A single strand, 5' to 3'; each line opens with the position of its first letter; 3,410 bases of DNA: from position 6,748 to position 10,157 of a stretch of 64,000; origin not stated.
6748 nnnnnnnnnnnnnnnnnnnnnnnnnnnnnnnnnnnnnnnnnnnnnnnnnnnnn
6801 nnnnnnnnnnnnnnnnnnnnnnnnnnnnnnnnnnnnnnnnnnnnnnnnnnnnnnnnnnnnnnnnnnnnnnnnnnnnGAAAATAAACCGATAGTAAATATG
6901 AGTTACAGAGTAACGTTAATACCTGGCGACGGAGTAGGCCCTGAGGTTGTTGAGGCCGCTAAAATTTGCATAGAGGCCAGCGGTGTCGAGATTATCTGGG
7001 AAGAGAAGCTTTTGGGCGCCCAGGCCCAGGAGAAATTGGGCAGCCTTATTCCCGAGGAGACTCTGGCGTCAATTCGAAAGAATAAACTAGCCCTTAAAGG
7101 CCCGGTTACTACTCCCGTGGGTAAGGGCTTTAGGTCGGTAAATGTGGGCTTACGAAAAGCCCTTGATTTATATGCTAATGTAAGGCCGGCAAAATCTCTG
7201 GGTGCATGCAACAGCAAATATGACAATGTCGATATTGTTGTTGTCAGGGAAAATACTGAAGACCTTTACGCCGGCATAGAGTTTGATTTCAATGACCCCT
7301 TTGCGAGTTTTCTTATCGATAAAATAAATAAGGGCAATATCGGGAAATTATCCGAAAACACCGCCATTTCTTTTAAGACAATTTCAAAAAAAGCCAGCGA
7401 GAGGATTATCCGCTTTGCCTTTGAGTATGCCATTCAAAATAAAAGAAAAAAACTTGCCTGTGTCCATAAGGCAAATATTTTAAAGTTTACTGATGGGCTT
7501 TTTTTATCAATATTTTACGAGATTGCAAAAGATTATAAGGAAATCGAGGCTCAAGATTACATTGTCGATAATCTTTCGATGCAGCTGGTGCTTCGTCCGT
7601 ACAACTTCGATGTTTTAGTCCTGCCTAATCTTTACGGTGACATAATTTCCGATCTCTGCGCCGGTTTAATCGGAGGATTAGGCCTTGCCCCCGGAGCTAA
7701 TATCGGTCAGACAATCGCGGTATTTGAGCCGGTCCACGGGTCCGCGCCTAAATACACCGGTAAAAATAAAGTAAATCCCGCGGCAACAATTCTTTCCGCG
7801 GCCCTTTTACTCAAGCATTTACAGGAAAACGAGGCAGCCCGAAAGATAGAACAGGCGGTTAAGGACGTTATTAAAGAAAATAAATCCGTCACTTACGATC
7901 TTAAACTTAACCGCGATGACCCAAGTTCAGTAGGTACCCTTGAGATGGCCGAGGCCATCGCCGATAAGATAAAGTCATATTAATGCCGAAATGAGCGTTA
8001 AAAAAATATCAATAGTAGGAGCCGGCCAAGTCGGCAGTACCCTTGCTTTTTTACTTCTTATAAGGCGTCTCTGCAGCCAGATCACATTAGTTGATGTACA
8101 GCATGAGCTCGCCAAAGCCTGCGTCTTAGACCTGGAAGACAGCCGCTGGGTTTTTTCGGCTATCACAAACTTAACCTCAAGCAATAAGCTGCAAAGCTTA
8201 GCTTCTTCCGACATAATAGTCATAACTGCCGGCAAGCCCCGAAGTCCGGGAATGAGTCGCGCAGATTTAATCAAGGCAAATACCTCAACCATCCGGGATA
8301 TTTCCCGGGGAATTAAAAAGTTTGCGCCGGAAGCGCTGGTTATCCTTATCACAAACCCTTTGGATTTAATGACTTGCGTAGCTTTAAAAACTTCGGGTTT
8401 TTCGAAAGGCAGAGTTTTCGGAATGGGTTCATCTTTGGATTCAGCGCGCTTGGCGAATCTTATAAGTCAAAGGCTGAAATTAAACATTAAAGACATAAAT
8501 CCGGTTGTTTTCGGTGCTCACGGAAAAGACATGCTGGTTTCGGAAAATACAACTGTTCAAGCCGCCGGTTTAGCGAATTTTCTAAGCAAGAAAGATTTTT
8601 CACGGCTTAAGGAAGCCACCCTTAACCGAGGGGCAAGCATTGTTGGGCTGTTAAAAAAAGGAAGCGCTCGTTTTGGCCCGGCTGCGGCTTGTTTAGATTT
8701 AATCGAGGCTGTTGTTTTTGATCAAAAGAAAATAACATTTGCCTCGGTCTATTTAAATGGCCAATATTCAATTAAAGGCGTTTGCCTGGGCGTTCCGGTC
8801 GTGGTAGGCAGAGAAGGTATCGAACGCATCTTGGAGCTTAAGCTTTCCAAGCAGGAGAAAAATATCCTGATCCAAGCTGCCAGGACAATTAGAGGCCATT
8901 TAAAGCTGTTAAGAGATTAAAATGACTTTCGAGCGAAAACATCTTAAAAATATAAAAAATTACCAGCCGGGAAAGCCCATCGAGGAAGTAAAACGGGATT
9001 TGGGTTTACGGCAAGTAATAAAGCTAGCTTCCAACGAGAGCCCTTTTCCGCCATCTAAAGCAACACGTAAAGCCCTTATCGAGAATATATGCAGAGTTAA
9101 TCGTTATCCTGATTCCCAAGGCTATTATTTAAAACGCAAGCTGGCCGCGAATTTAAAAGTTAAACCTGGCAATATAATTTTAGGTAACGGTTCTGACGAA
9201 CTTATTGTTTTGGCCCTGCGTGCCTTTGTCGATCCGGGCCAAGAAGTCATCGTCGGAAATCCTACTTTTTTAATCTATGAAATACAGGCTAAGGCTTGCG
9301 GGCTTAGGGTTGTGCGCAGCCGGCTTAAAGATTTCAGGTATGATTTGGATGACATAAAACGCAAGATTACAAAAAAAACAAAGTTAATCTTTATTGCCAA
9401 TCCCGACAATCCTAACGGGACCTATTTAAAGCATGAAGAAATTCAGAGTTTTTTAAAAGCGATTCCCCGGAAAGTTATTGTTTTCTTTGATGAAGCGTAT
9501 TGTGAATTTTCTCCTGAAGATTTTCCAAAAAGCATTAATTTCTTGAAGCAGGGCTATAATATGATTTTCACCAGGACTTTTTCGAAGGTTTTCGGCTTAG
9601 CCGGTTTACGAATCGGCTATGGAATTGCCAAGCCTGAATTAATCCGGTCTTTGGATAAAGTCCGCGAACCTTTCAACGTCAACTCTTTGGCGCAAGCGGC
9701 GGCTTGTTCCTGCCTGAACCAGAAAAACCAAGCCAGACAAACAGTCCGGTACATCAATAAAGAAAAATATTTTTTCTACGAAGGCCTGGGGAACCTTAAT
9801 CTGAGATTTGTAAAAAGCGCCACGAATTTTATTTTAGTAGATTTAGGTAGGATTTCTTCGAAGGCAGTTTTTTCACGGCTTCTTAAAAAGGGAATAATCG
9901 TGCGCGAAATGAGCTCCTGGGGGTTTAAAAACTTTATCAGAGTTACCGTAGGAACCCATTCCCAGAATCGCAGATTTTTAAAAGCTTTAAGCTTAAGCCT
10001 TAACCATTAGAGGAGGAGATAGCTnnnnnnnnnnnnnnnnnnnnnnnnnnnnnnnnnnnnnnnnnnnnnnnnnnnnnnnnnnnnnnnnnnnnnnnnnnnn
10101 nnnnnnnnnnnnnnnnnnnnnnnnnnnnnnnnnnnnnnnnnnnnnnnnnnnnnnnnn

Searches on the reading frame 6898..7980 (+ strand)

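Call 71: search_protein_families(library=pfam, proteins=[window:6898-7980:+], max_evalue=0.00001)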
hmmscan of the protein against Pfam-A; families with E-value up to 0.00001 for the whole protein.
window:6898-7980:+ (361 aa): 1 family
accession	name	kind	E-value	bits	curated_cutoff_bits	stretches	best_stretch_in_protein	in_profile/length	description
PF00180.25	Iso_dh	-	1e-107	360.8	27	1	5-354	2-348/348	Isocitrate/isopropylmalate dehydrogenase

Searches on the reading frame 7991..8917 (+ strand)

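Call 71: search_protein_families(library=pfam, proteins=[window:7991-8917:+], max_evalue=0.00001)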
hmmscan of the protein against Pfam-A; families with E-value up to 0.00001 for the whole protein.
window:7991-8917:+ (309 aa): 3 families
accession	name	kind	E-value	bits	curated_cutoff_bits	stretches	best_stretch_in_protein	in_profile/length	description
PF00056.29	Ldh_1_N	-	1.3e-37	129.4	27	1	5-144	2-141/141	lactate/malate dehydrogenase, NAD binding domain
PF02866.23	Ldh_1_C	-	2.8e-20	73.5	22.6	1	148-303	2-166/174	lactate/malate dehydrogenase, alpha/beta C-terminal domain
PF03721.20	UDPG_MGDP_dh_N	-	7.9e-06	26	27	0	4-116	1-116/187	UDP-glucose/GDP-mannose dehydrogenase family, NAD binding domain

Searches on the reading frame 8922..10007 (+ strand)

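Call 71: search_protein_families(library=pfam, proteins=[window:8922-10007:+], max_evalue=0.00001)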
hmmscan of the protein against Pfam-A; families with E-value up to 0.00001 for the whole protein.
window:8922-10007:+ (362 aa): 1 family
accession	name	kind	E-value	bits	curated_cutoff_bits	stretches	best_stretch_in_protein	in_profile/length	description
PF00155.27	Aminotran_1_2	-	6.1e-67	226.8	19.7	1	31-356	2-361/361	Aminotransferase class I and II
